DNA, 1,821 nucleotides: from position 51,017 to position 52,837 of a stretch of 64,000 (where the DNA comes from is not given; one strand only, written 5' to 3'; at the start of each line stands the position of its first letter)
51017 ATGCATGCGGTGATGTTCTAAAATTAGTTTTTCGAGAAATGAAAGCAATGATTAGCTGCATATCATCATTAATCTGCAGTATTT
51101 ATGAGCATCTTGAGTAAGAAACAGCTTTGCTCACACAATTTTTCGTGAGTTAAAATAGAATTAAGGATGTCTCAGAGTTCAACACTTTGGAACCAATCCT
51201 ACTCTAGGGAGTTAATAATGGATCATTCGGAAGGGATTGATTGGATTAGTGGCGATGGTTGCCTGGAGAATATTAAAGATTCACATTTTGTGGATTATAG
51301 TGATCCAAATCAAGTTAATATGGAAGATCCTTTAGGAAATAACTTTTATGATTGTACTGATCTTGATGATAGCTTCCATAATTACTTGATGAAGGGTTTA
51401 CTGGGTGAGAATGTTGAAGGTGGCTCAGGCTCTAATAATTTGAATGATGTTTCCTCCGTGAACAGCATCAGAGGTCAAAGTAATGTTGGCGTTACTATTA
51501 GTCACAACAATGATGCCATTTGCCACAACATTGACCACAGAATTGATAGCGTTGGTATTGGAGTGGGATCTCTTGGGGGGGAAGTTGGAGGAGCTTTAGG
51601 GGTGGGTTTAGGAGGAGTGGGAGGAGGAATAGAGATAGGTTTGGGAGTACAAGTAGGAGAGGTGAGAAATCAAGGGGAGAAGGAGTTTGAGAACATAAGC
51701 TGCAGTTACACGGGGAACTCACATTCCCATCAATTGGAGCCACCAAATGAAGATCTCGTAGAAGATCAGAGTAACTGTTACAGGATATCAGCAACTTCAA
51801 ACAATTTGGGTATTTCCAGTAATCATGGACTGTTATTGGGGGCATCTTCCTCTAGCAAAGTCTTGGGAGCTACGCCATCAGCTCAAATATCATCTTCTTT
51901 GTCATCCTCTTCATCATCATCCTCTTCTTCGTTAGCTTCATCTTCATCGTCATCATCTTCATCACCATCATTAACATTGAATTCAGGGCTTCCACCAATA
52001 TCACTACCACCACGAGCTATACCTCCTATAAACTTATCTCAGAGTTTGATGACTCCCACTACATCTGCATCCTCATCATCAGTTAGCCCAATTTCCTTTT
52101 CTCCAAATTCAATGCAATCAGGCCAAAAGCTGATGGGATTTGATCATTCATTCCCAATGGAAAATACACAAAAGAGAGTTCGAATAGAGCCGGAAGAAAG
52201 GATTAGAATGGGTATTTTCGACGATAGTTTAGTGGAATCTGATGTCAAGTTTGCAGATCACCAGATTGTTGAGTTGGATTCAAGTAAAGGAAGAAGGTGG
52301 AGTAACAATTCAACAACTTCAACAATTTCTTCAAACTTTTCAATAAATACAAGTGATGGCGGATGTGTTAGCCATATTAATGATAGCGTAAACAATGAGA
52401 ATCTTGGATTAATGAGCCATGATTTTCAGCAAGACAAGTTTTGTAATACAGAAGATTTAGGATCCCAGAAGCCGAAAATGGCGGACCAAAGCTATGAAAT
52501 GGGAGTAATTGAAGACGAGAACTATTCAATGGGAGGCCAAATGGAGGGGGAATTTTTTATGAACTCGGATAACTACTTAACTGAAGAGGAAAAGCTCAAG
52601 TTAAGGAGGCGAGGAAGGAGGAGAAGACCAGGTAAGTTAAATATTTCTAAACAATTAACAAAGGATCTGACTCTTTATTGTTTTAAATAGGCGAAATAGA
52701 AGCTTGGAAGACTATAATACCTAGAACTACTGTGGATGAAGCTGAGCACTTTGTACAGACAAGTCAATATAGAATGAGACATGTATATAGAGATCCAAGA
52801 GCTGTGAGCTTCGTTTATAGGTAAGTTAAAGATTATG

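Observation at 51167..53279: Intron-rich gene in an intron-poor genome: three short GTAAGT introns encode an Arg-rich stretch plus a Cys/His-patterned C-terminal region of unassigned family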

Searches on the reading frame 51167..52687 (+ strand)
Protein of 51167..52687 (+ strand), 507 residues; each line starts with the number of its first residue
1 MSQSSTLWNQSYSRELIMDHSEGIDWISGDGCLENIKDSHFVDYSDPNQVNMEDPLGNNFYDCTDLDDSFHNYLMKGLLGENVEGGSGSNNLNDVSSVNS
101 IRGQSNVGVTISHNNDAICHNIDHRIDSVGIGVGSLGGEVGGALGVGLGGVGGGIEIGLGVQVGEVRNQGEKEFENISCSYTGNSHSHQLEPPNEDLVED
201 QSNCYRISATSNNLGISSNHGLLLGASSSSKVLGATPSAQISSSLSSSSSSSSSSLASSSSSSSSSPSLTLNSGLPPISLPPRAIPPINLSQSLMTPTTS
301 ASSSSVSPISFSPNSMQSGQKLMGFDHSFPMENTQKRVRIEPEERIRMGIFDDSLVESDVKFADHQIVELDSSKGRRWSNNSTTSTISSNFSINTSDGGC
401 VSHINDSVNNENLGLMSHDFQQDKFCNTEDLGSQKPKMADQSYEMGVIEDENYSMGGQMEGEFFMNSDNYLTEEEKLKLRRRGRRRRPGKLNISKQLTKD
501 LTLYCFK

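Call 12: list_cluster_members(proteins=[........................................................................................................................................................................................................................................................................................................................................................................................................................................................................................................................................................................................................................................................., window:51167-52687:+, window:48931-50877:+, window:54097-56742:+])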
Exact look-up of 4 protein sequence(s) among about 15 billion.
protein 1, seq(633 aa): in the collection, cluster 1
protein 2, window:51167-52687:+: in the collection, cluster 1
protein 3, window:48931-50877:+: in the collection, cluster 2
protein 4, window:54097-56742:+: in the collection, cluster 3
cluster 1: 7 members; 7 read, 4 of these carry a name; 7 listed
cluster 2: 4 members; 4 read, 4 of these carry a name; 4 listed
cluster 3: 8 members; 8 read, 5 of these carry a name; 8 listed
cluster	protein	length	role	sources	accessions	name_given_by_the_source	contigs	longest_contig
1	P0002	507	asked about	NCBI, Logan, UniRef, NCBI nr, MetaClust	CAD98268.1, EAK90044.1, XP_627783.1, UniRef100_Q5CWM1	hypothetical protein [Cryptosporidium parvum Iowa II] | Uncharacterized protein n=2 Tax=Cryptosporidium parvum TaxID=5807 RepID=Q5CWM1_CRYPI | status=active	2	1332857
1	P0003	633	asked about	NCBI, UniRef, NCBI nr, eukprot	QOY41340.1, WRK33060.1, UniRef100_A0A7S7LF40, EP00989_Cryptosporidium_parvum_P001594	Uncharacterized protein cpbgf_6004520 [Cryptosporidium parvum] | Uncharacterized protein n=1 Tax=Cryptosporidium parvum TaxID=5807 RepID=A0A7S7LF40_CRYPV | Uncharacterized protein CPATCC_0016150 [Cryptosporidium parvum]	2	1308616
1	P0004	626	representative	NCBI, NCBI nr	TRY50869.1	Uncharacterized protein CTYZ_00001656 [Cryptosporidium tyzzeri]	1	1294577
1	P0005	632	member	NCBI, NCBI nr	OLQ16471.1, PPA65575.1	hypothetical protein ChUKH1_00370 [Cryptosporidium hominis] | hypothetical protein ChTU502y2012_382g0030 [Cryptosporidium hominis]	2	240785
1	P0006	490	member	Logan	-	-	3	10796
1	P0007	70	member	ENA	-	-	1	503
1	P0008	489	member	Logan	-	-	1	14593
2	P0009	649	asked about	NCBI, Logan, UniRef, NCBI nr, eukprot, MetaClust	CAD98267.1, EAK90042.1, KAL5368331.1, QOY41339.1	telomeric DNA binding protein; SANT DNA-binding domain [Cryptosporidium parvum Iowa II] | Telomeric DNA binding protein SANT DNA-binding domain n=2 Tax=Cryptosporidium parvum ... | QOY41339.1 hypothetical protein CPATCC_003031 [Cryptosporidium parvum]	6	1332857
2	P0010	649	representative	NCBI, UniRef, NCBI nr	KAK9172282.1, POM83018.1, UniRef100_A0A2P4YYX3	Myb-like DNA-binding domain protein [Cryptosporidium meleagridis] | Myb-like DNA-binding domain protein n=1 Tax=Cryptosporidium meleagridis TaxID=93969 ...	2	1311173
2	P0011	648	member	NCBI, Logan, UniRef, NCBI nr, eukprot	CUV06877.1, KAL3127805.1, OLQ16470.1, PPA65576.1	unnamed protein product [Cryptosporidium hominis] | Telomeric DNA binding protein SANT DNA-binding domain containing protein n=1 ... | telomeric DNA binding protein [Cryptosporidium hominis TU502]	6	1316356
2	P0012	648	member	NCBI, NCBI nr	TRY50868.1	Telomeric DNA binding protein SANT DNA-binding domain containing protein [Cryptosporidium ...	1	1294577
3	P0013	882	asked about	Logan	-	-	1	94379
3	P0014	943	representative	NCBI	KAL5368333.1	putative transmembrane domain-containing protein [Cryptosporidium parvum]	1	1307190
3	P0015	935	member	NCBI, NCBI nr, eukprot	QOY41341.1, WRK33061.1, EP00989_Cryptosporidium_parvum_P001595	Uncharacterized protein cpbgf_6004530 [Cryptosporidium parvum] | Uncharacterized protein CPATCC_0016160 [Cryptosporidium parvum] | QOY41341.1 hypothetical protein CPATCC_003034 [Cryptosporidium parvum]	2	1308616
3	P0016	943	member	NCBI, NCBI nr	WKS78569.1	putative transmembrane domain-containing protein [Cryptosporidium sp. 43IA8]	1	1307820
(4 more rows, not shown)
